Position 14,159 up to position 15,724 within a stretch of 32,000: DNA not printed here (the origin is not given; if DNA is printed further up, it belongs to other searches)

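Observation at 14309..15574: Csx1/DxTHG-like protein whose sensor and nuclease signature residues both appear eroded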

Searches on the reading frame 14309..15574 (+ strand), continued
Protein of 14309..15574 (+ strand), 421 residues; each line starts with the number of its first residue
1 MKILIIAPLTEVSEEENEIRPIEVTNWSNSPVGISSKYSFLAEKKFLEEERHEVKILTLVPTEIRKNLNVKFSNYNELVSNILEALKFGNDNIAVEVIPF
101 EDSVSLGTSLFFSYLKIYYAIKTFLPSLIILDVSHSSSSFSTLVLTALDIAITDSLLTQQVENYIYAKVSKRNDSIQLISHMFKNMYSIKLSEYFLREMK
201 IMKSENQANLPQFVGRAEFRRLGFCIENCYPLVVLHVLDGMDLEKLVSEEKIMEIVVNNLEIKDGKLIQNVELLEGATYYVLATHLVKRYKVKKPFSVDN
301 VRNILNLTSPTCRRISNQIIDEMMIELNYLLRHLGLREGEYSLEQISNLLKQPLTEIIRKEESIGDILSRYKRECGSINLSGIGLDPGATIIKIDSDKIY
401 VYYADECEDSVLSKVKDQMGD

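Call 32: search_solved_structures(query=A2, max_evalue=1, show_alignments=3)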
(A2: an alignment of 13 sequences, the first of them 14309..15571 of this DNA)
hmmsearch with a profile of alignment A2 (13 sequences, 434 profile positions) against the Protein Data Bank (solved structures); distinct sequences matched with E-value up to 1: 8.
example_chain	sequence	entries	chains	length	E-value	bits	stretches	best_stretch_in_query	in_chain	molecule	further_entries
2i71_A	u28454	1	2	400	7.6e-10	41.4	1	34-342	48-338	Hypothetical protein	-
6o6s_A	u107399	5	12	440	0.011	17.9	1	63-202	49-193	Csm6 | Uncharacterized protein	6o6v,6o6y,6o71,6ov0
6o6x_A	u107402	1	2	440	0.017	17.2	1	63-202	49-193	Csm6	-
6o6t_A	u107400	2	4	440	0.047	15.8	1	63-202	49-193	Csm6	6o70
8e8y_L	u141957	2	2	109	0.13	14.3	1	108-157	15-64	9H2 Fab light chain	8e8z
8e8l_L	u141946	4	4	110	0.13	14.3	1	108-157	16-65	9H2 Fab light chain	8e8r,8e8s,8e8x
1j5p_A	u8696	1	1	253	0.28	13.2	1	128-189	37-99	ASPARTATE DEHYDROGENASE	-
1h2h_A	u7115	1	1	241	0.28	13.2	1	128-189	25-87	HYPOTHETICAL PROTEIN TM1643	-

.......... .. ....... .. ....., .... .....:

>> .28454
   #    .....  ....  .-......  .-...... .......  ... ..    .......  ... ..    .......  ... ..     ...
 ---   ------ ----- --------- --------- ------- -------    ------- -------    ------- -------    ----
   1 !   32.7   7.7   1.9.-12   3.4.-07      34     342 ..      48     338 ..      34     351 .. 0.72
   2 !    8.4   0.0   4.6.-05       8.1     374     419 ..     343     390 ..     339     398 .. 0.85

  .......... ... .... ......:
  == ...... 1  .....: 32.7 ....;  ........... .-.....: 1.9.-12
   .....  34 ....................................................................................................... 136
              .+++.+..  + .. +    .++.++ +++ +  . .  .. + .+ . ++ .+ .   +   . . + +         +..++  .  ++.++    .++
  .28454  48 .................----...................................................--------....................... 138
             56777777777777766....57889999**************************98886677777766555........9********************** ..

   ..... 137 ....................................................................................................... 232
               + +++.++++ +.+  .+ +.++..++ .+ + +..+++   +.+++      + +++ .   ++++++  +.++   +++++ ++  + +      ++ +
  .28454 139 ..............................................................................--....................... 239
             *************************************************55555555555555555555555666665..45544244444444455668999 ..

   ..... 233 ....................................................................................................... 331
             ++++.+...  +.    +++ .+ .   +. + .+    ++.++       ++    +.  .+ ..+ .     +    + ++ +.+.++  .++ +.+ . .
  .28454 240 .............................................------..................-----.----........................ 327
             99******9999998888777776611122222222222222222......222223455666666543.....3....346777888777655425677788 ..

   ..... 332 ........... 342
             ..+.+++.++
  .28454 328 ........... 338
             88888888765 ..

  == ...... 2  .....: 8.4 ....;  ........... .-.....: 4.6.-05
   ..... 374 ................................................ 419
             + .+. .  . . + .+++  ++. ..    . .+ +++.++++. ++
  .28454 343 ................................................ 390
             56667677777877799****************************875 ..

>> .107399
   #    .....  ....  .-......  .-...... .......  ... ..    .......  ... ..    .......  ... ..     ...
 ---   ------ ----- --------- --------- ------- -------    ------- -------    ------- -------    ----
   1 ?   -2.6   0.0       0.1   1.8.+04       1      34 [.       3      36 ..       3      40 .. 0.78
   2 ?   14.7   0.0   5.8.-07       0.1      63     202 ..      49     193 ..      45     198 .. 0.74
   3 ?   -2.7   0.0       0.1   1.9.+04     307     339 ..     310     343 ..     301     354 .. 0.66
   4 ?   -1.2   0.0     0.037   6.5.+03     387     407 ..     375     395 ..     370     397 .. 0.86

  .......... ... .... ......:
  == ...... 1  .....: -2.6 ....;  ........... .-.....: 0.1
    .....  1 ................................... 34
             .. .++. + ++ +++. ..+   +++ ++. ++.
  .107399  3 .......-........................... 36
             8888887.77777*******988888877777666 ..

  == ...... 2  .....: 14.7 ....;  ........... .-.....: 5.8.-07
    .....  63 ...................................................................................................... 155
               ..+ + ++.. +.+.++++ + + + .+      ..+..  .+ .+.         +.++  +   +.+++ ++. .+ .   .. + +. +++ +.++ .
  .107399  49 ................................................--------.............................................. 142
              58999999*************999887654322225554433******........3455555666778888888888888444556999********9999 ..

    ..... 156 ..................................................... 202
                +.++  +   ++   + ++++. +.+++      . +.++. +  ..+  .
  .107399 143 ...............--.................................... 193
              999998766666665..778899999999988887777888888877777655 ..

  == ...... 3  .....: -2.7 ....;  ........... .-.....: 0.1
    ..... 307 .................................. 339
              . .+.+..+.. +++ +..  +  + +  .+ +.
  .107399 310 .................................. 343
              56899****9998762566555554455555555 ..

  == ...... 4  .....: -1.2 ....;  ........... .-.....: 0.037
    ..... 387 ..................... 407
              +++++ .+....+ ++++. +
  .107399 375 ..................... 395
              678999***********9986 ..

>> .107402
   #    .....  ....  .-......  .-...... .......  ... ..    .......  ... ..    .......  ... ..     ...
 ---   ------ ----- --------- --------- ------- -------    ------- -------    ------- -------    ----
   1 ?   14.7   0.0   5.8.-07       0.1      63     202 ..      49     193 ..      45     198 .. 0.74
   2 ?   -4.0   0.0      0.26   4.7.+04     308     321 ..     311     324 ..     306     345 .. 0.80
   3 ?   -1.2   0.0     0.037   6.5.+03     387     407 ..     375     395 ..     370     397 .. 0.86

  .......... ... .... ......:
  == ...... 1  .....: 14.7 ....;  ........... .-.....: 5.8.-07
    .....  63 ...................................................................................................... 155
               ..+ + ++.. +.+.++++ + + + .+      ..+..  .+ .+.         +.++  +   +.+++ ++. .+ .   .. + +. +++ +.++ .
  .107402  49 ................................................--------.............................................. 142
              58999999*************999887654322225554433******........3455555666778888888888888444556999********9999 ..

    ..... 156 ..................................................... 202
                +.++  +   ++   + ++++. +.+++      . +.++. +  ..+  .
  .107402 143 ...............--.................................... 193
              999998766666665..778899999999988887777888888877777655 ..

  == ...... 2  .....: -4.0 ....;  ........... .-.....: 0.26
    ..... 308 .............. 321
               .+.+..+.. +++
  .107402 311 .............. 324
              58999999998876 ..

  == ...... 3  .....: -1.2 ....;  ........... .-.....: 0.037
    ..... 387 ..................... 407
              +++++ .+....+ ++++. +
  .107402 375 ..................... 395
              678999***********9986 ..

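Call 37: list_cluster_members(proteins=[P0002, P0004, P0014, P0005])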
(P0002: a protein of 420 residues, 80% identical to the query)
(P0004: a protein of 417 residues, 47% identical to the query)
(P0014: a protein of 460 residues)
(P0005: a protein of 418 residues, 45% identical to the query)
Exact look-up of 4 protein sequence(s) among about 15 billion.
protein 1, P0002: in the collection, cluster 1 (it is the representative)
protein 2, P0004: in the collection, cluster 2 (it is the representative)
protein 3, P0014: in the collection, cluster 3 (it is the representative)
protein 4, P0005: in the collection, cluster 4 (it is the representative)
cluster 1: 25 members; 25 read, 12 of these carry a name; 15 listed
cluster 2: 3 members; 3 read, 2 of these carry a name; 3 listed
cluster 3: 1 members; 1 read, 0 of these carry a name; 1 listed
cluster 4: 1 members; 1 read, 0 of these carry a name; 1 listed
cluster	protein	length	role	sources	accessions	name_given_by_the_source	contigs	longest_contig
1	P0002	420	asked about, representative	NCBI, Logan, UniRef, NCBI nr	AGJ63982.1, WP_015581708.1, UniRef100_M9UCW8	hypothetical protein [Saccharolobus islandicus] | Uncharacterized protein n=1 Tax=Saccharolobus islandicus LAL14/1 TaxID=1241935 ... | hypothetical protein [Sulfolobus islandicus]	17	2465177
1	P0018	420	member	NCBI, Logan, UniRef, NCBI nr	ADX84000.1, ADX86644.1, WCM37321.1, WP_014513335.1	hypothetical protein [Saccharolobus islandicus] | CRISPR-associated protein, MJ1666 family n=2 Tax=Saccharolobus islandicus TaxID=43080 ... | hypothetical protein [Sulfolobus islandicus]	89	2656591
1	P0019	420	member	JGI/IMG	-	hypothetical protein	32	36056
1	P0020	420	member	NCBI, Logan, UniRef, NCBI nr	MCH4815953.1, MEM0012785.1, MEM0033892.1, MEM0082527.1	MAG: hypothetical protein QXY87_11965 [Saccharolobus sp.] | hypothetical protein n=1 Tax=Saccharolobus TaxID=2100760 RepID=UPI001F0F48FE | hypothetical protein [Saccharolobus shibatae]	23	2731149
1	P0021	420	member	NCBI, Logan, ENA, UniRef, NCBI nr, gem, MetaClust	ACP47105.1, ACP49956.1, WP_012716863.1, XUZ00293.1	conserved hypothetical protein [Sulfolobus islandicus Y.G.57.14] | CRISPR-associated protein, MJ1666 family n=2 Tax=Saccharolobus islandicus TaxID=43080 ... | hypothetical protein [Sulfolobus islandicus]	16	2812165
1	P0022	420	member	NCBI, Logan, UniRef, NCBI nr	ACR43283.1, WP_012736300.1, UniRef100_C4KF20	hypothetical protein [Saccharolobus islandicus] | CRISPR-associated protein, MJ1666 family n=1 Tax=Saccharolobus islandicus (strain M.16.4 ... | hypothetical protein [Sulfolobus islandicus]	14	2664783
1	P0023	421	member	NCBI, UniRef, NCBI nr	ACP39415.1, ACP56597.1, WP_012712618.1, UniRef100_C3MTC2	hypothetical protein [Saccharolobus islandicus] | CRISPR-associated protein, MJ1666 family n=2 Tax=Saccharolobus islandicus TaxID=43080 ... | hypothetical protein [Sulfolobus islandicus]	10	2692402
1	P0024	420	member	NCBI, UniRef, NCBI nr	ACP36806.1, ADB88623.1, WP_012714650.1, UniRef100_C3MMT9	conserved hypothetical protein [Sulfolobus islandicus L.S.2.15] | Uncharacterized protein n=2 Tax=Saccharolobus islandicus TaxID=43080 RepID=C3MMT9_SACI2 | hypothetical protein [Sulfolobus islandicus]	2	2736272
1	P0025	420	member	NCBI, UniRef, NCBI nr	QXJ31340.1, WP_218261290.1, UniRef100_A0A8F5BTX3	hypothetical protein [Saccharolobus shibatae] | Uncharacterized protein n=1 Tax=Saccharolobus shibatae TaxID=2286 RepID=A0A8F5BTX3_9CREN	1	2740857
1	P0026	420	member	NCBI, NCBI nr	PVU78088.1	hypothetical protein DDW12_04180 [Sulfolobus islandicus]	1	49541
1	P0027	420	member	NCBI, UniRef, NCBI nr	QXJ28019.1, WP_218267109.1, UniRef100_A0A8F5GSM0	Uncharacterized protein J5U23_00887 [Saccharolobus shibatae B12] | Uncharacterized protein n=1 Tax=Saccharolobus shibatae (strain ATCC 51178 / DSM 5389 / ... | hypothetical protein [Saccharolobus shibatae]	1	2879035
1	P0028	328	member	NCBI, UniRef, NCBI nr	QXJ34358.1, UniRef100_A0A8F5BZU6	Uncharacterized protein J5U22_00904 [Saccharolobus shibatae] | Uncharacterized protein n=1 Tax=Saccharolobus shibatae TaxID=2286 RepID=A0A8F5BZU6_9CREN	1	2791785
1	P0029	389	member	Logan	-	-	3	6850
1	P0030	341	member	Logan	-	-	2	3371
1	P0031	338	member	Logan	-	-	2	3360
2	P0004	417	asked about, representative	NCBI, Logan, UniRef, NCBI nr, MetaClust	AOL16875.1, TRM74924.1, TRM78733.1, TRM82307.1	hypothetical protein BFU36_09330 [Sulfolobus sp. A20] | TM1812 family CRISPR-associated protein n=1 Tax=Saccharolobus sp. A20 TaxID=1891280 ... | TM1812 family CRISPR-associated protein [Sulfolobus sp. A20]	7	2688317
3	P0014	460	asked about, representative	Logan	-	-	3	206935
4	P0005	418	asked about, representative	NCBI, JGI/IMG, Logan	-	-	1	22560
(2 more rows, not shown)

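Call 38: predict_structure(alignment_id=A2)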
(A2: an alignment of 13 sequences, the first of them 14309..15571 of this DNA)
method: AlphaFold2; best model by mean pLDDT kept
length: 421 residues; sequences in the alignment: 13
mean_pLDDT: 90.1   pTM: 0.89
mean pLDDT of the five models: 90.1, 89.4, 88.4, 87.9, 86.3
residues with pLDDT >= 90: 292; 70-90: 105; 50-70: 24; < 50: 0
segments of 3 or more residues with pLDDT < 50: none
pLDDT, mean of each block of 10 residues (from residue 1): 97 89 92 93 95 97 93 92 82 88 93 98 96 96 97 92 94 94 90 86 78 89 93 95 93 92 85 94 95 95 91 93 91 85 88 72 66 75 86 91 93 91 64
secondary structure, 60 per line:
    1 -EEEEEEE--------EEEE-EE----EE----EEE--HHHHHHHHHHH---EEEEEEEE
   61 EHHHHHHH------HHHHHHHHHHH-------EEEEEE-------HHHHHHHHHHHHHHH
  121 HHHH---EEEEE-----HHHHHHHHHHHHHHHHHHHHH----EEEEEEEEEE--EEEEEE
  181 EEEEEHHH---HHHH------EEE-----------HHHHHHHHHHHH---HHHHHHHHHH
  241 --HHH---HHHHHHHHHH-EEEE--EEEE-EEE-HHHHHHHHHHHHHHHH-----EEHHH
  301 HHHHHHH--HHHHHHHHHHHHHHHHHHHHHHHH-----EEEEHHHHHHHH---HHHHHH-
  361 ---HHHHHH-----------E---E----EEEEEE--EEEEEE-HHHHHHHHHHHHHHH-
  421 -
elements in order: E2-8 E17-20 E34-36 H39-49 E53-61 H62-68 H75-85 E93-98 H106-124 E128-132 H138-158 E163-172 E175-185 H192-195 E202-204 H216-227 H231-240 H249-258 E260-263 E266-269 E271-273 H275-290 H298-307 H310-333 E339-342 H343-350 H354-359 H364-369 E390-395 E398-403 H405-419

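Call 42: fold_search(model_id=the predicted structure, library=pdb)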
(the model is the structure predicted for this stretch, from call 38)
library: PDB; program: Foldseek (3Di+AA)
matches with E <= 10: 999; with E <= 0.001: 22
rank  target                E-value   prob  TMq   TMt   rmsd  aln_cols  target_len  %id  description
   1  2i71_B                6.4e-18  1.00  0.66  0.73   4.9       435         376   13  Crystal structure of a Conserved Protein of Unknown Function from Sulfolobus solfataricus P2 (released 2006-10-03)
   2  2i71_A                1.0e-16  1.00  0.65  0.73   6.1       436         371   11  Crystal structure of a Conserved Protein of Unknown Function from Sulfolobus solfataricus P2 (released 2006-10-03)
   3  6o6z_A                1.8e-15  1.00  0.68  0.66   5.3       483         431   12  Crystal structure of Csm6 H381A in complex with cA4 by cocrystallization of cA4 and Csm6 (released 2019-07-31)
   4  6o6t_A                3.9e-15  1.00  0.70  0.68   4.8       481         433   13  Crystal structure of Csm6 H132A mutant (released 2019-07-31)
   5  6o6s_A                9.1e-15  1.00  0.70  0.68   4.9       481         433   13  Crystal structure of Apo Csm6 (released 2019-07-31)
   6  6o6s_B                1.5e-14  1.00  0.67  0.66   5.5       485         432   12  Crystal structure of Apo Csm6 (released 2019-07-31)
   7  6o6x_A                1.6e-14  1.00  0.64  0.63   6.3       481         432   12  Crystal structure of Csm6 W14A/E337A mutant in complex with cA4 by cocrystallization (released 2019-07-31)
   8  6o6t_B                2.7e-14  1.00  0.66  0.65   5.9       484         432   11  Crystal structure of Csm6 H132A mutant (released 2019-07-31)
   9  6o6z_B                2.8e-14  1.00  0.67  0.66   5.4       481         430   13  Crystal structure of Csm6 H381A in complex with cA4 by cocrystallization of cA4 and Csm6 (released 2019-07-31)
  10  8y6z                  2.0e-09  1.00  0.29  0.24  20.0       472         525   15  Crystal structure of the Marinitoga sp. Csx1-Crn2 fusion ribonuclease of type III CRISPR (released 2024-07-17)
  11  8y7g_B                3.6e-08  1.00  0.32  0.26  18.6       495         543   13  Crystal structure of the Marinitoga sp. Csx1-Crn2 H495A mutant in complex with cyclic-tetraadenylate (cA4) (released 2024-07-17)
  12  8y7g_A                1.5e-07  1.00  0.30  0.24  20.1       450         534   14  Crystal structure of the Marinitoga sp. Csx1-Crn2 H495A mutant in complex with cyclic-tetraadenylate (cA4) (released 2024-07-17)
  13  6qzt_A                4.8e-07  1.00  0.28  0.27  19.2       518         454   12  Crystal structure of Csx1 from Sulfolobus islandicus orthorhombic form (released 2019-10-02)
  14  8y75_A                7.1e-07  1.00  0.30  0.39  17.3       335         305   13  Crystal structure of the CARF-HTH domain of Csx1-Crn2 from Marinitoga sp. (released 2024-07-17)
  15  8y75_B                2.0e-06  1.00  0.30  0.40  18.2       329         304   16  Crystal structure of the CARF-HTH domain of Csx1-Crn2 from Marinitoga sp. (released 2024-07-17)
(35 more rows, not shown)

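Call 53: find_related_loci(query=A1, collection=genome_contigs, flank=10000)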
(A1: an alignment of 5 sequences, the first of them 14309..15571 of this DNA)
Query A1 (421 aa) in genome_contigs; peptide patterns used: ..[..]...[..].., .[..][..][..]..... (x = any residue, [..] = any of these).
50 stretches matched a pattern, but none encodes a relative of the query by tblastn (E <= 1e-3).

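Call 54: find_encoding_contigs(protein=P0008, flank=10000, max_places=3)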
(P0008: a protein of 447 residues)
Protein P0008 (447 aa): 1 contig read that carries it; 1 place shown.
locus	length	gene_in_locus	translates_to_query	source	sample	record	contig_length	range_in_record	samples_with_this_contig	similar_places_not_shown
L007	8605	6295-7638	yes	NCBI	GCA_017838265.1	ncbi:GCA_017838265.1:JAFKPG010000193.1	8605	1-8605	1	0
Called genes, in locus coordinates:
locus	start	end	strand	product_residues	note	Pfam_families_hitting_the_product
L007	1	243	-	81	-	?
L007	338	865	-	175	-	PF01661:Macro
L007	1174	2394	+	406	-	PF00155:Aminotran_1_2, PF01041:DegT_DnrJ_EryC1, PF01212:Beta_elim_lyase (faint)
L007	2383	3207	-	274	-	PF00892:EamA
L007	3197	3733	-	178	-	PF06557:DUF1122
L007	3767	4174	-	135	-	PF06157:DUF973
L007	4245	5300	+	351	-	PF00817:IMS, PF11798:IMS_HHH (weak), PF21999:IMS_HHH_1 (weak)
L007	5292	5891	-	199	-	PF00174:Oxidored_molyb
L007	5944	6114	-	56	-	-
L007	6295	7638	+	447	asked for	PF22230:Csx1_CARF (faint)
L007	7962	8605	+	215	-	PF00742:Homoserine_dh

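Call 55: find_encoding_contigs(protein=P0014, flank=10000, max_places=2)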
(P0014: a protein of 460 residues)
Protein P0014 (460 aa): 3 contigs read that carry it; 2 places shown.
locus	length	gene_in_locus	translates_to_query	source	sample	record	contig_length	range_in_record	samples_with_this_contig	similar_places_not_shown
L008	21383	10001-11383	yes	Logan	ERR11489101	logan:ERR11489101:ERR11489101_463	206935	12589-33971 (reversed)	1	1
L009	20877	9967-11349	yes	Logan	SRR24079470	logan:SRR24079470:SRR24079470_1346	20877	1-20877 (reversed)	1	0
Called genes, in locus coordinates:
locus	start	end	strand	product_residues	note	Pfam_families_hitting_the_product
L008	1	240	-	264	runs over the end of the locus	PF00378:ECH_1, PF16113:ECH_2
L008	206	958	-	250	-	PF00378:ECH_1, PF16113:ECH_2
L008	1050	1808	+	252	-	PF01144:CoA_trans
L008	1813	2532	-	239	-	PF01144:CoA_trans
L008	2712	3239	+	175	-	-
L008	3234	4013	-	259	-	PF02900:LigB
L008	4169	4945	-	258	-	PF01022:HTH_5 (faint), PF01047:MarR (faint), PF01978:TrmB (faint), PF13404:HTH_AsnC-type (weak), PF13412:HTH_24, PF08279:HTH_11 (weak), PF13412:HTH_24 (weak), PF13730:HTH_36 (weak), +1 more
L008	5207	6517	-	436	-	PF00202:Aminotran_3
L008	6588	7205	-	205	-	-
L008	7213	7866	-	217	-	PF02223:Thymidylate_kin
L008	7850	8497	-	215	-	PF02223:Thymidylate_kin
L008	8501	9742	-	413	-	PF02541:Ppx-GppA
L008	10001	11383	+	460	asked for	PF22230:Csx1_CARF, PF09455:Csx1_HEPN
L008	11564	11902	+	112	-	PF09941:DUF2173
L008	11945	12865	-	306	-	PF01189:Methyltr_RsmB-F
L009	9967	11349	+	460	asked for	PF22230:Csx1_CARF, PF09455:Csx1_HEPN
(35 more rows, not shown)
